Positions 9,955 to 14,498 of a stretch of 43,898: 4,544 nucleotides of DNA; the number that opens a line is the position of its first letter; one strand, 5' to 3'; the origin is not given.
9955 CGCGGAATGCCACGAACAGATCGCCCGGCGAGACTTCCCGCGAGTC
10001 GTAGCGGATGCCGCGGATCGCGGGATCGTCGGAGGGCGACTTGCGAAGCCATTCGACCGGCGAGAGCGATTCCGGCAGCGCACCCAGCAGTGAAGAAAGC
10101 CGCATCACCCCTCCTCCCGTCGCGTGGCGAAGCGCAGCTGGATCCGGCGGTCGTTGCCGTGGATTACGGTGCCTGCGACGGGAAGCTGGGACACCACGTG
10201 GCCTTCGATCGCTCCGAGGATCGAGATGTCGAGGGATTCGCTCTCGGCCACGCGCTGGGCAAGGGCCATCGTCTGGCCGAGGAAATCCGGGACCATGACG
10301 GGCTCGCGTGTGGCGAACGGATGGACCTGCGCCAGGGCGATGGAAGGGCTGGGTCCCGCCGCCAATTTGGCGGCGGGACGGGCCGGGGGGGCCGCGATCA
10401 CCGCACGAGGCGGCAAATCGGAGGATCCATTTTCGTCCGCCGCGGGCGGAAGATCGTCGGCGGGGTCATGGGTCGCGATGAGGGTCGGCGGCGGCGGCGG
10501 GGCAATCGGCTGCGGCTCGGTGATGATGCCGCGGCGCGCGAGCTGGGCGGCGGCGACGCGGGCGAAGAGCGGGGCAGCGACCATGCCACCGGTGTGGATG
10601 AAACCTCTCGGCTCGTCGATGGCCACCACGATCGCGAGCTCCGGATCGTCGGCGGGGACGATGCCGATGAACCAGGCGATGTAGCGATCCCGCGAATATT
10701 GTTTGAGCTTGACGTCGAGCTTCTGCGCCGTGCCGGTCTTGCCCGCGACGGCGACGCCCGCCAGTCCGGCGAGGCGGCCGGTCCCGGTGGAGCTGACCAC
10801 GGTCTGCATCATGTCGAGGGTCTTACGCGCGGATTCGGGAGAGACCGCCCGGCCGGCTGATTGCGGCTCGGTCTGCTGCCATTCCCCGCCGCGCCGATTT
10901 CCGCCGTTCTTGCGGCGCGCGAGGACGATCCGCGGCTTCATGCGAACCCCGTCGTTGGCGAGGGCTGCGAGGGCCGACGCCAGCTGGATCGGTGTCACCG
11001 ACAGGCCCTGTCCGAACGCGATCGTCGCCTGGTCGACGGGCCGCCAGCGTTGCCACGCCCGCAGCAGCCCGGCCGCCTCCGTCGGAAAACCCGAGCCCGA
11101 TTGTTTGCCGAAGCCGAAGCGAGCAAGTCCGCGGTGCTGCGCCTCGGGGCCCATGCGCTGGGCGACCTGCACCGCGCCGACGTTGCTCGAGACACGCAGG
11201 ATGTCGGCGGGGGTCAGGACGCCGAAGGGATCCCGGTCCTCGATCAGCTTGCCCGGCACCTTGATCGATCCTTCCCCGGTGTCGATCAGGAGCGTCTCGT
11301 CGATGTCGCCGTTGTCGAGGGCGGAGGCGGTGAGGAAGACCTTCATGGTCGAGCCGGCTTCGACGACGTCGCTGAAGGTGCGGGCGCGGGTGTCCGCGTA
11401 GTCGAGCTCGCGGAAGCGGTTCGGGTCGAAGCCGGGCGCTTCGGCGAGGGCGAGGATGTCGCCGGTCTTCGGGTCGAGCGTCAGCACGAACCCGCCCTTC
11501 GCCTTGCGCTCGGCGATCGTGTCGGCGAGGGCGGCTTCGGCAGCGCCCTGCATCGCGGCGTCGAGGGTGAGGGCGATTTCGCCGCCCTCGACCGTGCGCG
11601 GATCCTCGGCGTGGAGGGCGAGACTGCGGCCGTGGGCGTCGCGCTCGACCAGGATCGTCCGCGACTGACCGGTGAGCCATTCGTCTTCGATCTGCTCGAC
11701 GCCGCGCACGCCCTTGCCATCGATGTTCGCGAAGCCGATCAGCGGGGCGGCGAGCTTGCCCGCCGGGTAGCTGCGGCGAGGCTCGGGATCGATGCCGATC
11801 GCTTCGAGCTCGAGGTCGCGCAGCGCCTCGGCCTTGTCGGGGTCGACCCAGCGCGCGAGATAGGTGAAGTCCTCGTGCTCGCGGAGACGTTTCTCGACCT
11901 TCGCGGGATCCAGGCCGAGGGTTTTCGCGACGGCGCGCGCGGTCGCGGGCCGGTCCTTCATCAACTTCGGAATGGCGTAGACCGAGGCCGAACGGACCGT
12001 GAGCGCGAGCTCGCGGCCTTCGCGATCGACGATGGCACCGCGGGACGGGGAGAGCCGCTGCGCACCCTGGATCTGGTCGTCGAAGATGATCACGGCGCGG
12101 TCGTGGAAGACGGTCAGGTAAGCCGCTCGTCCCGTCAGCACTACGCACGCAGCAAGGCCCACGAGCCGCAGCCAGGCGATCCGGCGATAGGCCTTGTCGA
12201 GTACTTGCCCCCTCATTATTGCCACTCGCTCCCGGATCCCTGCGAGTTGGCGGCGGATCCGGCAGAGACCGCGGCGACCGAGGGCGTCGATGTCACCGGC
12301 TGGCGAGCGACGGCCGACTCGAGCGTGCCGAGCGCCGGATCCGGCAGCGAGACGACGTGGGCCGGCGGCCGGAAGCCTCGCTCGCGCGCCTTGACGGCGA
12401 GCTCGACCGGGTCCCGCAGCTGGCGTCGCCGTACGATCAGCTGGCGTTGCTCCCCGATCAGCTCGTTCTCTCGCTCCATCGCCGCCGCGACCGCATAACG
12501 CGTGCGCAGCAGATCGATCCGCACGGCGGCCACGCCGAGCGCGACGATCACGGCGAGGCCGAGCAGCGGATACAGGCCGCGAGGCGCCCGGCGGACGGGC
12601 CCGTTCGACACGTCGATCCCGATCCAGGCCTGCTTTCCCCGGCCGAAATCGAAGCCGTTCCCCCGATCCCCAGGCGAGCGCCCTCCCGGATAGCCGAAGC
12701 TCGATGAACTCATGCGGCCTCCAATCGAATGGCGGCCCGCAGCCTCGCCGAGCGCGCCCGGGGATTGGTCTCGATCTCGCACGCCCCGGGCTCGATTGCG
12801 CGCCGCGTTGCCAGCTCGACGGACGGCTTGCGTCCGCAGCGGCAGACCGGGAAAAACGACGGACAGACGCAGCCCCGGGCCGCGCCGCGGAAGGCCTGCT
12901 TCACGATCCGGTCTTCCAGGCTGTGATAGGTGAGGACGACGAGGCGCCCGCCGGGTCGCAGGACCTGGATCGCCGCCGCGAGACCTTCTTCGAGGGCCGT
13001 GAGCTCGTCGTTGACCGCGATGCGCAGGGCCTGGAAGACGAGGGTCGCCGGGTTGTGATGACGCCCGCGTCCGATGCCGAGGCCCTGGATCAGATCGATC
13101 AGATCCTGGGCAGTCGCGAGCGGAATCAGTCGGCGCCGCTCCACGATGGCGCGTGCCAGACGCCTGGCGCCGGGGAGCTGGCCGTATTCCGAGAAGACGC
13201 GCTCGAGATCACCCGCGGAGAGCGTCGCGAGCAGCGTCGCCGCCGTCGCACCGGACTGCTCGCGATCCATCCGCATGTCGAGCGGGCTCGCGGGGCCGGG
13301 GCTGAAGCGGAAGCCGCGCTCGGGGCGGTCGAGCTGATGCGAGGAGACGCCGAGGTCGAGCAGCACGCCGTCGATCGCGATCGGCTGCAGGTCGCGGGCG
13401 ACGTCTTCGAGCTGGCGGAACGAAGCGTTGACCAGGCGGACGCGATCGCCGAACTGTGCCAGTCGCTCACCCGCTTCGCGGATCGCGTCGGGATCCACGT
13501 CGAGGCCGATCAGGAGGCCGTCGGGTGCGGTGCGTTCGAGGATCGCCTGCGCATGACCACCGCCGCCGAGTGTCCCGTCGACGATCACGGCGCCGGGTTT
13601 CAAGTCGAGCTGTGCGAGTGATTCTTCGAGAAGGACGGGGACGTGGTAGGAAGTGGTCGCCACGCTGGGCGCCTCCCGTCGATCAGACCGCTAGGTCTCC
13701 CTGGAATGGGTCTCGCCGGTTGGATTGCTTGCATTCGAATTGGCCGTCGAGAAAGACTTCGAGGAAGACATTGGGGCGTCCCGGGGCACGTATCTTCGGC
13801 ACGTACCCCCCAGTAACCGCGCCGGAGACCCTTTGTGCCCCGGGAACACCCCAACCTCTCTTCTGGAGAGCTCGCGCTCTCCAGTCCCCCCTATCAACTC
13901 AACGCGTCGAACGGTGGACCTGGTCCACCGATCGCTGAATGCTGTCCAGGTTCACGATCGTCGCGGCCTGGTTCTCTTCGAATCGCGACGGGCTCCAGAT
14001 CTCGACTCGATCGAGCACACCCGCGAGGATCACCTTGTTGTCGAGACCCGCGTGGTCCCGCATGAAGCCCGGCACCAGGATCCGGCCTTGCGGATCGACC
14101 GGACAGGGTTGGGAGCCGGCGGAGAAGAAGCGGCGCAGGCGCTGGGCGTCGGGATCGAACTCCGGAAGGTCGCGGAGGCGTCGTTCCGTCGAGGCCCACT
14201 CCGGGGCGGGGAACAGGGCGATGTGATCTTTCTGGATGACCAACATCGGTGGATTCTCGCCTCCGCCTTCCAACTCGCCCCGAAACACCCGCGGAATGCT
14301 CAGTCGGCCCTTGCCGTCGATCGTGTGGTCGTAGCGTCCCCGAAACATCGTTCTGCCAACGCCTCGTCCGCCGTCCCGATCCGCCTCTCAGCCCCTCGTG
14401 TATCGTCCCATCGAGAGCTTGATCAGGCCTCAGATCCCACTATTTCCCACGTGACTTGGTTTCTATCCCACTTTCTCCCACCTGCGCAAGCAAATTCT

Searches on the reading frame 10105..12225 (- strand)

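Call 40: search_protein_families(library=pfam, proteins=[window:10105-12225:-], max_evalue=0.001)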
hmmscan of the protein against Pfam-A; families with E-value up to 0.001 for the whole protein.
window:10105-12225:- (706 aa): 4 families
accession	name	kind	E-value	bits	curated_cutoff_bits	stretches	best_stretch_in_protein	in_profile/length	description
PF00905.27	Transpeptidase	-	4.8e-76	256.3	22.1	1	245-557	1-297/299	Penicillin binding protein transpeptidase domain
PF03717.20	PBP_dimer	-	1.6e-14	55.2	24.4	1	59-202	3-176/180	Penicillin-binding Protein dimerisation domain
PF03793.24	PASTA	-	8.1e-06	26.2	23.2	1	643-699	1-62/64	PASTA domain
PF21922.1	PBP_dimer_2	-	6.3e-05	23.6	27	1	150-195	24-68/83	Penicillin binding protein A dimerisation domain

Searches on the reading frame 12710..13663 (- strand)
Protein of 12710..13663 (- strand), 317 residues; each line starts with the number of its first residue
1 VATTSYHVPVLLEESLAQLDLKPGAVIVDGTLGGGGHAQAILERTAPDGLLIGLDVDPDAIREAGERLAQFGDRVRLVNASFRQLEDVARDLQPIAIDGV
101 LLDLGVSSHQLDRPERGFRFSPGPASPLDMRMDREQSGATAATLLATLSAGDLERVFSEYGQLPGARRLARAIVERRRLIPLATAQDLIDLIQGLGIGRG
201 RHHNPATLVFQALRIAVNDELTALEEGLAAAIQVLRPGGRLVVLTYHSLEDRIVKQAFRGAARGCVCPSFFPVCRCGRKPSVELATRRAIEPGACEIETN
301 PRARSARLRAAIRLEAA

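Call 40: search_protein_families(library=pfam, proteins=[window:12710-13663:-], max_evalue=0.001)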
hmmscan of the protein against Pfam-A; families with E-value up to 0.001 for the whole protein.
window:12710-13663:- (317 aa): 4 families
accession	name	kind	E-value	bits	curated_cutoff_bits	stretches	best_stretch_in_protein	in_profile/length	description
PF01795.25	Methyltransf_5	-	2.9e-98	329.6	27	1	6-311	3-306/309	MraW methylase family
PF13649.12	Methyltransf_25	-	3.3e-05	24.9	27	1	28-87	2-60/97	Methyltransferase domain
PF01209.24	Ubie_methyltran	-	0.00017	21.5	20.1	0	224-259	132-167/233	ubiE/COQ5 methyltransferase family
PF13847.12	Methyltransf_31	-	0.00025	21.2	27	0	24-86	4-67/145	Methyltransferase domain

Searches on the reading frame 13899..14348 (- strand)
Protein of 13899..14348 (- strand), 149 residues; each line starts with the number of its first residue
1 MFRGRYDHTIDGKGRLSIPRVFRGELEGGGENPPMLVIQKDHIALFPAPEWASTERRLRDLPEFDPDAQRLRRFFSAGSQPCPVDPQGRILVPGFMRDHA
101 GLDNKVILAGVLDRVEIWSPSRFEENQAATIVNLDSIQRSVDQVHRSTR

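Call 40: search_protein_families(library=pfam, proteins=[window:13899-14348:-], max_evalue=0.001)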
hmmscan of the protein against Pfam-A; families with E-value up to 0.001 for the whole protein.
window:13899-14348:- (149 aa): 1 family
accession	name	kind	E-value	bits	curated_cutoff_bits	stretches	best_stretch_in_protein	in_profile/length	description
PF02381.23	MraZ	-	1.1e-23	83.4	23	2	1-73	1-71/72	MraZ protein, putative antitoxin-like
